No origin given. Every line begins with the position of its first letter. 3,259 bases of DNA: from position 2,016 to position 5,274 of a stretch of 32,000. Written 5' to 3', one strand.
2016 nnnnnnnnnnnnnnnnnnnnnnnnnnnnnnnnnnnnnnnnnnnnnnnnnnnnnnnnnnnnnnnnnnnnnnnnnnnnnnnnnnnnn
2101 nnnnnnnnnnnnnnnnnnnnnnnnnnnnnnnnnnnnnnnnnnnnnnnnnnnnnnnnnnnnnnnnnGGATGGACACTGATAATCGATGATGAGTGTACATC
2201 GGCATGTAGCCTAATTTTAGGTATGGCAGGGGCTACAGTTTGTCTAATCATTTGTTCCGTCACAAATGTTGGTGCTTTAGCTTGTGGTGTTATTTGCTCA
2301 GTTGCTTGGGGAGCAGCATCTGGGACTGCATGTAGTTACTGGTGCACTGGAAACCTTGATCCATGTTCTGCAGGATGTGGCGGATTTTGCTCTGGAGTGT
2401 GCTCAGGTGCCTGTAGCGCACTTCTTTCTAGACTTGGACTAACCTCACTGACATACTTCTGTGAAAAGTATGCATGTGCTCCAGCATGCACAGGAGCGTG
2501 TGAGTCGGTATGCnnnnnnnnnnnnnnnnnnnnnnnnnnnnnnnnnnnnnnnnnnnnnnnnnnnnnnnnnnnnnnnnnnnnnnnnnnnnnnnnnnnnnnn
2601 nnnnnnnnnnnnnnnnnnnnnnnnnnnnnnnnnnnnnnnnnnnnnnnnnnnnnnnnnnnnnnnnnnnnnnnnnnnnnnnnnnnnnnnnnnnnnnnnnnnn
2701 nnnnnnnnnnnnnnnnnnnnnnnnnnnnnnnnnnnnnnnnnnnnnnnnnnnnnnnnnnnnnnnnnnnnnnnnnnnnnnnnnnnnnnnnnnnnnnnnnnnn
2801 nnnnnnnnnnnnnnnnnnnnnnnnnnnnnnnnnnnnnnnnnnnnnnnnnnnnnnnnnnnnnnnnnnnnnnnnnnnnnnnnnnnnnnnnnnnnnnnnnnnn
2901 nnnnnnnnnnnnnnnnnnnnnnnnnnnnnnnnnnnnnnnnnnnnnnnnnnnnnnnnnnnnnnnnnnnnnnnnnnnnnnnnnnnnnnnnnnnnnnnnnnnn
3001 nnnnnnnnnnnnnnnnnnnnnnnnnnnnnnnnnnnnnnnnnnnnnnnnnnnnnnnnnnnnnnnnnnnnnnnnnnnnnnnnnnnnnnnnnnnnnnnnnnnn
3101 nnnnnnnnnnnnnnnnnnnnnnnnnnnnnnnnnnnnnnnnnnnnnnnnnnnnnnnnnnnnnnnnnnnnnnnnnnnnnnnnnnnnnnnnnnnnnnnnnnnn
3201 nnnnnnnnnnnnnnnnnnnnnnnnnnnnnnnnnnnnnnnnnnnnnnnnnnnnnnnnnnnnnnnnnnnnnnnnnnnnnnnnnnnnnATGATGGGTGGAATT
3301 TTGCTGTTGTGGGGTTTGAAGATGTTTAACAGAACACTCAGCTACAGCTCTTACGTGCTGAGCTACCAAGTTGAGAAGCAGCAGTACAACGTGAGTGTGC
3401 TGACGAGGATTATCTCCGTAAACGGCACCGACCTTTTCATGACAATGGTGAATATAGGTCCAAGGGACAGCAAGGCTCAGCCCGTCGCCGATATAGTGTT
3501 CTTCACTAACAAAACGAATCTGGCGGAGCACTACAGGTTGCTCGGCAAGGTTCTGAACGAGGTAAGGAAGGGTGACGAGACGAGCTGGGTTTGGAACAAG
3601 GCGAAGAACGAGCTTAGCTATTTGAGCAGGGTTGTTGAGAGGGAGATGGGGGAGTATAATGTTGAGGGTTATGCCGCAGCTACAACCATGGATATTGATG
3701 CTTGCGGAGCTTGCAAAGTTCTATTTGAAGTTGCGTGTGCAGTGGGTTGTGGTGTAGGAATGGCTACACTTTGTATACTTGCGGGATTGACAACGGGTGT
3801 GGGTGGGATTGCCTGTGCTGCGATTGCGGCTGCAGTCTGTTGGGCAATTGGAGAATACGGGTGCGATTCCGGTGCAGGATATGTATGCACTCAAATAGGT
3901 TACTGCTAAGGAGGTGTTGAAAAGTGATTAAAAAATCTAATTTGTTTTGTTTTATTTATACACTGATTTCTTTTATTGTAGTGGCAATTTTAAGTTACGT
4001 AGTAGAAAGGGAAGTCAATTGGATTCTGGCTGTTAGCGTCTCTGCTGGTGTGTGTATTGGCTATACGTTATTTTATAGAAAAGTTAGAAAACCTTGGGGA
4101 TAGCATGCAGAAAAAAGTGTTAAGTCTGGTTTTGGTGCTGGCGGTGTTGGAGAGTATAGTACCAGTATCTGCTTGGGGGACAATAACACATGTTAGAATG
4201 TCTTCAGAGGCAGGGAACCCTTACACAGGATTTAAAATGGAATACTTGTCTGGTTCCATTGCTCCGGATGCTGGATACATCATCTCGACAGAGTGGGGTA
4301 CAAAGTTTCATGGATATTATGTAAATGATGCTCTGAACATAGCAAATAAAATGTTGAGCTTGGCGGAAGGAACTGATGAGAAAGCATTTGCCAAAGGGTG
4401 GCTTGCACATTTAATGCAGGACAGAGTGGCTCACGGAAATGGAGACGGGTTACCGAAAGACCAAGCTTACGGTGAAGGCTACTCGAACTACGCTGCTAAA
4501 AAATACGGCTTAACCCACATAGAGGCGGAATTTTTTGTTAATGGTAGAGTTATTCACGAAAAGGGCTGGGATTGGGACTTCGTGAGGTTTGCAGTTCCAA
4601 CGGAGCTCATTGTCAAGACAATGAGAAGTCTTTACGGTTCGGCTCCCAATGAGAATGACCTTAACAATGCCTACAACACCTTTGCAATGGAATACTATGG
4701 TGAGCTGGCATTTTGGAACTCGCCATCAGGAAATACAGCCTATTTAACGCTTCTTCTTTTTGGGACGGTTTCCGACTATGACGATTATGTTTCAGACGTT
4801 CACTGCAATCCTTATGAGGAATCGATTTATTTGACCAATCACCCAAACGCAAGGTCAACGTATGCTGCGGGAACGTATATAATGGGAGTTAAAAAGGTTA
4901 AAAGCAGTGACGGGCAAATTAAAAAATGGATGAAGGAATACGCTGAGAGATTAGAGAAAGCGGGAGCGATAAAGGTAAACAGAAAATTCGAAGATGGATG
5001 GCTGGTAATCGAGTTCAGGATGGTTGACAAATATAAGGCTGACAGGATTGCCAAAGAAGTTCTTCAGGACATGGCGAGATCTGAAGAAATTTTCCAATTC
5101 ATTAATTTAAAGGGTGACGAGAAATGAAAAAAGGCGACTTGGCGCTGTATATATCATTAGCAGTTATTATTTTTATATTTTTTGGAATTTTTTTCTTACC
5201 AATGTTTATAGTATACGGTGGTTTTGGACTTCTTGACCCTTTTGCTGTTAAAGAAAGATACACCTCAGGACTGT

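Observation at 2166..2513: Divergent 116-aa tail with 18 cysteines arranged as a CxxxC ladder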

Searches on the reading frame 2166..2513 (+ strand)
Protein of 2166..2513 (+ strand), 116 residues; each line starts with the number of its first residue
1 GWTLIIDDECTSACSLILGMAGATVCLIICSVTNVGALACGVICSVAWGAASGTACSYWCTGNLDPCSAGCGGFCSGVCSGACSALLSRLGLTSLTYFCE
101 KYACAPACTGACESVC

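Call 25: search_protein_families(library=ncbifam, alignment_id=A1, max_evalue=10)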
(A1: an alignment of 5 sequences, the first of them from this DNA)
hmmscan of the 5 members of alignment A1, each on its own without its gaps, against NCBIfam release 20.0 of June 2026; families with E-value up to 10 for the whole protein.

A. member 1, seq(116 aa): 0 families

B. families by the number of members that match (of 5 scanned): 1 family
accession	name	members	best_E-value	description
NF007249.0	PRK09695.1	1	0.45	glycolate permease GlcA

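Call 26: find_homologous_proteins(query=A1, max_evalue=0.01)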
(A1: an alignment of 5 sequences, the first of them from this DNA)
Query A1 (5 sequences) (116 aa, profile of the alignment): 4 proteins with E <= 0.01 among 449 candidates.
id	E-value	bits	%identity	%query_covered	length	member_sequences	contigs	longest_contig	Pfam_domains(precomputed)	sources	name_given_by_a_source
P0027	8.1e-25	105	51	83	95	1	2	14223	-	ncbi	ncbi:MAG: hypothetical protein QXX76_07155 [Archaeoglobaceae archaeon]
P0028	7.5e-19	86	71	62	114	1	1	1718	-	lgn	-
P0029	9.3e-18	82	41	99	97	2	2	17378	-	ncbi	ncbi:MAG: hypothetical protein QXD49_08565 [Archaeoglobaceae archaeon]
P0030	1.1e-13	69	60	59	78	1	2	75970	-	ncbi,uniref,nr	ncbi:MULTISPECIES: hypothetical protein [unclassified Archaeoglobus]|uniref:hypothetical protein n=1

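Call 36: search_protein_representatives(alignment_id=A1)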
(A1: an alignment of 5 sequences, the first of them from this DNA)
Query: 5 sequences, 109 profile positions. Proteins with E-value up to 0.001 (for the whole library): 7; up to 1e-10: 6; up to 1e-30: 2. The best 7 are listed.
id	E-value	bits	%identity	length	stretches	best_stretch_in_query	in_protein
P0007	1.7e-47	176.4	-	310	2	1-109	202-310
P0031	3.1e-38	146.6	-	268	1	5-109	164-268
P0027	2.6e-25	105.0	-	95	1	20-108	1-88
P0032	4.5e-20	88.1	-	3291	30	5-44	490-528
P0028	2.4e-19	85.8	-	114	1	36-109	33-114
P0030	3.6e-14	69.1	-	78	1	47-109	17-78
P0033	8.0e-05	39.0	-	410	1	2-109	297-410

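Call 52: find_encoding_contigs(protein=P0031, flank=5000, max_places=3)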
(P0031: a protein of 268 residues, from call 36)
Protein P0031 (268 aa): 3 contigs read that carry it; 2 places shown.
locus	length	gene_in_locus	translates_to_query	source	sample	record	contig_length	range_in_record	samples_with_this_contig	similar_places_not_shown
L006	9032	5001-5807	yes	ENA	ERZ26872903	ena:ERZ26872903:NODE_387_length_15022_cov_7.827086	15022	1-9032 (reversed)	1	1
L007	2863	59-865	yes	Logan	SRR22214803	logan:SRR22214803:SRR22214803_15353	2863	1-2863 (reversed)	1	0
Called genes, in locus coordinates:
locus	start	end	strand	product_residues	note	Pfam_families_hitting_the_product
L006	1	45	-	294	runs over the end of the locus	PF00056:Ldh_1_N, PF02056:Glyco_hydro_4 (faint), PF02866:Ldh_1_C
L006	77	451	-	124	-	PF13636:Methyltranf_PUA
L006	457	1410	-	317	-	PF17125:Methyltr_RsmF_N, PF01189:Methyltr_RsmB-F, PF01728:FtsJ, PF13847:Methyltransf_31 (weak)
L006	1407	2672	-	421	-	PF00464:SHMT, PF00155:Aminotran_1_2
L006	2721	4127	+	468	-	PF03853:YjeF_N, PF01256:Carb_kinase, PF02110:HK (weak)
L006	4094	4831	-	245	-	PF01022:HTH_5, PF01047:MarR (weak), PF12802:MarR_2, PF13412:HTH_24, PF13545:HTH_Crp_2 (weak), PF25213:HVO_A0261_N (weak), PF01325:Fe_dep_repress (weak), PF08350:FilR1_middle, +3 more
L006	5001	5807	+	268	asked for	-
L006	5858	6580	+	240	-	-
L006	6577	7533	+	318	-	PF09865:DUF2092 (faint), PF17131:TP_0789-like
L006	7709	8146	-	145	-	-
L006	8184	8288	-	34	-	-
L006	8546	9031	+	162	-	?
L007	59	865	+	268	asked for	-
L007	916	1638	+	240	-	-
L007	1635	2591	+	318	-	PF09865:DUF2092 (faint), PF17131:TP_0789-like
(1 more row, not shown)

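Call 53: find_encoding_contigs(protein=P0033, flank=5000, max_places=3)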
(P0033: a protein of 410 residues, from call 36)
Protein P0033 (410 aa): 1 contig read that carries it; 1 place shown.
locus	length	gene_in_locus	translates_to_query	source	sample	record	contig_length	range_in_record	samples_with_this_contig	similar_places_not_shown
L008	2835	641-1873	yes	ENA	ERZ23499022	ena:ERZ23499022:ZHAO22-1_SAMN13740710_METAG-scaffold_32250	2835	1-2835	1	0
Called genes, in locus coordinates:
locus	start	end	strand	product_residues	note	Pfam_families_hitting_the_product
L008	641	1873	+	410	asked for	PF27906:Gpos_C8-like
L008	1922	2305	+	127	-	-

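Call 54: search_protein_families(library=pfam, proteins=[P0033, P0031, L006:5858-6577:+, L008:1922-2302:+], max_evalue=1)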
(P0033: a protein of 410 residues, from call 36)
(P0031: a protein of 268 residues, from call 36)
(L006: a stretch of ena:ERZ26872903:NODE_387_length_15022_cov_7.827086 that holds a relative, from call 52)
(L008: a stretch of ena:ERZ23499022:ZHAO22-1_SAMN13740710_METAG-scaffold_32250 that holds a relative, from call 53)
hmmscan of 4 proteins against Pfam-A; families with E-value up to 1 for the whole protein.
P0033 (410 aa): 1 family
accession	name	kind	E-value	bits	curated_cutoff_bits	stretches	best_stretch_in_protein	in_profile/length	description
PF17161.10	DUF5123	-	0.14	13.7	35.1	1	119-215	12-103/113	Domain of unknown function (DUF5123)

P0031 (268 aa): 1 family
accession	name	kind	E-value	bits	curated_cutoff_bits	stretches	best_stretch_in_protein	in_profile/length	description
PF01638.23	HxlR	-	0.0018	18.5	20.8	1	30-91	13-74/91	HxlR-like helix-turn-helix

L006:5858-6577:+ (240 aa): 1 family
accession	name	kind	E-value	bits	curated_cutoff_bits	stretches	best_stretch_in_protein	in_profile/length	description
PF05875.18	Ceramidase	-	0.038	13.8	32.5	1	44-150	45-155/259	Ceramidase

L008:1922-2302:+ (127 aa): 2 families
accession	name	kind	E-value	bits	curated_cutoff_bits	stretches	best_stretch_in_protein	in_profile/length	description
PF05433.20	Rick_17kDa_Anti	-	0.026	14.9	24.2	1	62-84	2-24/43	Glycine zipper 2TM domain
PF13488.11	Gly-zipper_Omp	-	0.055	13.8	25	1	61-77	22-38/46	Glycine zipper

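Call 63: predict_structure(alignment_id=A5)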
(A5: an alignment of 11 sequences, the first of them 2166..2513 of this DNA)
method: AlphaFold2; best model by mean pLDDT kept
length: 116 residues; sequences in the alignment: 11
mean_pLDDT: 70.9   pTM: 0.49
mean pLDDT of the five models: 70.9, 69.4, 69.0, 66.8, 65.6
residues with pLDDT >= 90: 0; 70-90: 78; 50-70: 33; < 50: 5
segments of 3 or more residues with pLDDT < 50: 1-5
pLDDT, mean of each block of 10 residues (from residue 1): 55 73 73 72 72 75 73 73 75 72 69 67
secondary structure, 60 per line:
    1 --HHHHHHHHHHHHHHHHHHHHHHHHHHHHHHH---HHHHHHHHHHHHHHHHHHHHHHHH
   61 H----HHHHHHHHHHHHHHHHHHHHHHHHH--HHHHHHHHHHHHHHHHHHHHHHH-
elements in order: H3-33 H37-61 H66-90 H93-115

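Call 65: search_solved_structures(query=A5, max_evalue=1)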
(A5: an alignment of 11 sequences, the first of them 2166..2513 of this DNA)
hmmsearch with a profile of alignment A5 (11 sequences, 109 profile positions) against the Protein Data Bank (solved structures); distinct sequences matched with E-value up to 1: 1.
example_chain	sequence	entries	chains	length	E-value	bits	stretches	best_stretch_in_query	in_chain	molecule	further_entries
2kgg_A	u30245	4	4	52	0.21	14.9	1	50-98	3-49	Histone demethylase JARID1A | Lysine-specific demethylase 5A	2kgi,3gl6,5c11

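Call 66: fold_search(model_id=the predicted structure, library=pdb)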
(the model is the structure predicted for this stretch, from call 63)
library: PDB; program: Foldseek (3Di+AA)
matches with E <= 10: 48; with E <= 0.001: 0
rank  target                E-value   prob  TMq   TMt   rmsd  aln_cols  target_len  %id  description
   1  9vjg_R                1.7e+00  0.13  0.27  0.14  12.5       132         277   14  Cryo-EM structure of 5-HT1AR-Gz in complex with (R)-8-OH-DPAT (released 2025-11-12)
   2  9eai_A                2.2e+00  0.16  0.33  0.15   9.8       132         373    8  Structure of nanobody AT206 in complex with the losartan-bound angiotensin II type I receptor (AT1R) (released 2025-03-05)
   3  9hyi_R                2.7e+00  0.08  0.26  0.13  12.8       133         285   13  DP81-bound serotonin 5-HT1A receptor - Gi Protein Complex (released 2026-01-21)
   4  7f53_R                2.8e+00  0.14  0.33  0.18  10.4       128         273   19  Cryo-EM structure of a-MSH-MC4R-Gs_Nb35 complex (released 2021-11-03)
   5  7piu_R                2.8e+00  0.12  0.33  0.19   9.3       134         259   12  Cryo-EM structure of the agonist setmelanotide bound to the active melanocortin-4 receptor (MC4R) in complex with the  (released 2021-11-17)
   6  8fed_J                2.8e+00  0.07  0.26  0.14  17.7       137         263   16  Structure of Mce1-LucB complex from Mycobacterium smegmatis (Map1) (released 2023-02-22)
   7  9lyc_A                3.3e+00  0.12  0.34  0.19  10.2       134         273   14  Cryo-EM structure of GPR3-G protein-dimer complex (released 2025-04-09)
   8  8ww2_R                3.3e+00  0.11  0.32  0.18  10.4       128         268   15  GPR3/Gs complex (released 2024-02-14)
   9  5a8e                  4.2e+00  0.08  0.28  0.14  13.0       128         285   12  thermostabilised beta1-adrenoceptor with rationally designed inverse agonist 7-methylcyanopindolol bound (released 2015-09-30)
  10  9ejc_E                4.2e+00  0.08  0.26  0.13  11.7       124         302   12  Cryo-EM Structure of CXCL1-KSHV ORF74-Gi-scFv16 Complex (released 2025-09-03)
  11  8efq_R                4.4e+00  0.14  0.38  0.20  11.0       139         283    9  DAMGO-bound mu-opioid receptor-Gi complex (released 2022-11-09)
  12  8u8f_R                4.4e+00  0.10  0.33  0.19  10.2       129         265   16  GPR3 Orphan G-coupled Protein Receptor in complex with Dominant Negative Gs. (released 2024-03-06)
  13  9dye_R                4.4e+00  0.07  0.27  0.14  12.7       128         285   13  Buspirone-bound serotonin 1A (5-HT1A) receptor-Goa protein complex (released 2025-08-13)
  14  6gpx_A                4.9e+00  0.11  0.36  0.17   9.4       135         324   12  CRYSTAL STRUCTURE OF CCR2A IN COMPLEX WITH MK-0812 (released 2019-01-02)
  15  7td3_R                5.2e+00  0.11  0.38  0.19  10.1       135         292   12  Sphingosine-1-phosphate receptor 1-Gi complex bound to S1P (released 2022-02-09)
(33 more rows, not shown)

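Call 72: search_protein_families(library=pfam, alignment_id=A5, max_evalue=10)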
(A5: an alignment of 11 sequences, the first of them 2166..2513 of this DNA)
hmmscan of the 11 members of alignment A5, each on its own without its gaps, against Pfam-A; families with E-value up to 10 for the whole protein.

A. member 1, window:2166-2513:+ (116 aa): 0 families

B. families by the number of members that match (of 11 scanned): 3 families
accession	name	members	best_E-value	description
PF04211.18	MtrC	1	0.043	Tetrahydromethanopterin S-methyltransferase, subunit C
PF06738.18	ThrE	1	0.37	Putative threonine/serine exporter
PF04928.22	PAP_central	1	1.2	Poly(A) polymerase central domain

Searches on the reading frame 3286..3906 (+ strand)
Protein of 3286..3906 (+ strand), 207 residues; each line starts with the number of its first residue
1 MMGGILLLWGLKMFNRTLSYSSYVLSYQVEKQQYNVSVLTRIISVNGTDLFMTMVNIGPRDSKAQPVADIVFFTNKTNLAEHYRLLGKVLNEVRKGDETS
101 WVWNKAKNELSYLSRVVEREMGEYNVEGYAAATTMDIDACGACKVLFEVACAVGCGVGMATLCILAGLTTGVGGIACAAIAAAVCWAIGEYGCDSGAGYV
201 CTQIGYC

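Call 3: search_protein_families(library=pfam, proteins=[window:3286-3906:+], max_evalue=1)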
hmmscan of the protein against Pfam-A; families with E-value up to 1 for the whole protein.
window:3286-3906:+ (207 aa): 0 families

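Call 4: search_protein_families(library=ncbifam, proteins=[window:3286-3906:+], max_evalue=1)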
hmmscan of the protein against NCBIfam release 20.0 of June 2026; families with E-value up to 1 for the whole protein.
window:3286-3906:+ (207 aa): 3 families
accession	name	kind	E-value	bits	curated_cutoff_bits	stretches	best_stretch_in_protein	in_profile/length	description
TIGR04449.1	halocin_C8_dom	subfamily_domain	3.5e-16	60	24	1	140-207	1-69/69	halocin C8-like domain-containing protein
NF040679.1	halocin_of_epi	equivalog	0.0011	18.6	200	1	142-201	187-242/243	halocin C8 precursor-like protein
NF047823.1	tRNAwyosTaw2Pyroc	equivalog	0.043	13.2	550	1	28-74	153-199/277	tRNA(Phe) (4-demethylwyosine(37)-C(7)) aminocarboxypropyltransferase Taw2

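Call 73: search_protein_families(library=padloc, proteins=[window:3286-3906:+], max_evalue=0.1)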
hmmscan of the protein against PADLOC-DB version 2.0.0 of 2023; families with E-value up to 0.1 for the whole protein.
window:3286-3906:+ (207 aa): 0 families

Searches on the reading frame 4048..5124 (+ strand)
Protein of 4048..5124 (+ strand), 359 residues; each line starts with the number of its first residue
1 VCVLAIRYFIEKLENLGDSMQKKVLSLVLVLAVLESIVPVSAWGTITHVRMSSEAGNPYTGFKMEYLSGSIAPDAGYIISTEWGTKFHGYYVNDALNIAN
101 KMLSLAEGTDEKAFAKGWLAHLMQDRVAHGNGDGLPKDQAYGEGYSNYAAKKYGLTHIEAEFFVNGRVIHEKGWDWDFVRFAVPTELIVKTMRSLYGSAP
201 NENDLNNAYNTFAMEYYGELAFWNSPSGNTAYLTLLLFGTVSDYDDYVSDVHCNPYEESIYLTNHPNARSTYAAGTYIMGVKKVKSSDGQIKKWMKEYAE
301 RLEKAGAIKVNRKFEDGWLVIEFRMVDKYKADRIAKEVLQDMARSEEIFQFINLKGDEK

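Call 3: search_protein_families(library=pfam, proteins=[window:4048-5124:+], max_evalue=1)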
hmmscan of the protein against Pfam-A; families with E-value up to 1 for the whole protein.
window:4048-5124:+ (359 aa): 1 family
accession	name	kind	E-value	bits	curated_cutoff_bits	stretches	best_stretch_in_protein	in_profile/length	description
PF00882.24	Zn_dep_PLPC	-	2.3e-13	50.8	26.8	1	59-219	22-163/167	Zinc dependent phospholipase C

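Call 4: search_protein_families(library=ncbifam, proteins=[window:4048-5124:+], max_evalue=1)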
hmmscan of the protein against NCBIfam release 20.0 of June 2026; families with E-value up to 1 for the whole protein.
window:4048-5124:+ (359 aa): 0 families

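Call 73: search_protein_families(library=padloc, proteins=[window:4048-5124:+], max_evalue=0.1)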
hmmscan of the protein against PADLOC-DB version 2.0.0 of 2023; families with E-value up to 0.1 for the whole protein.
window:4048-5124:+ (359 aa): 0 families
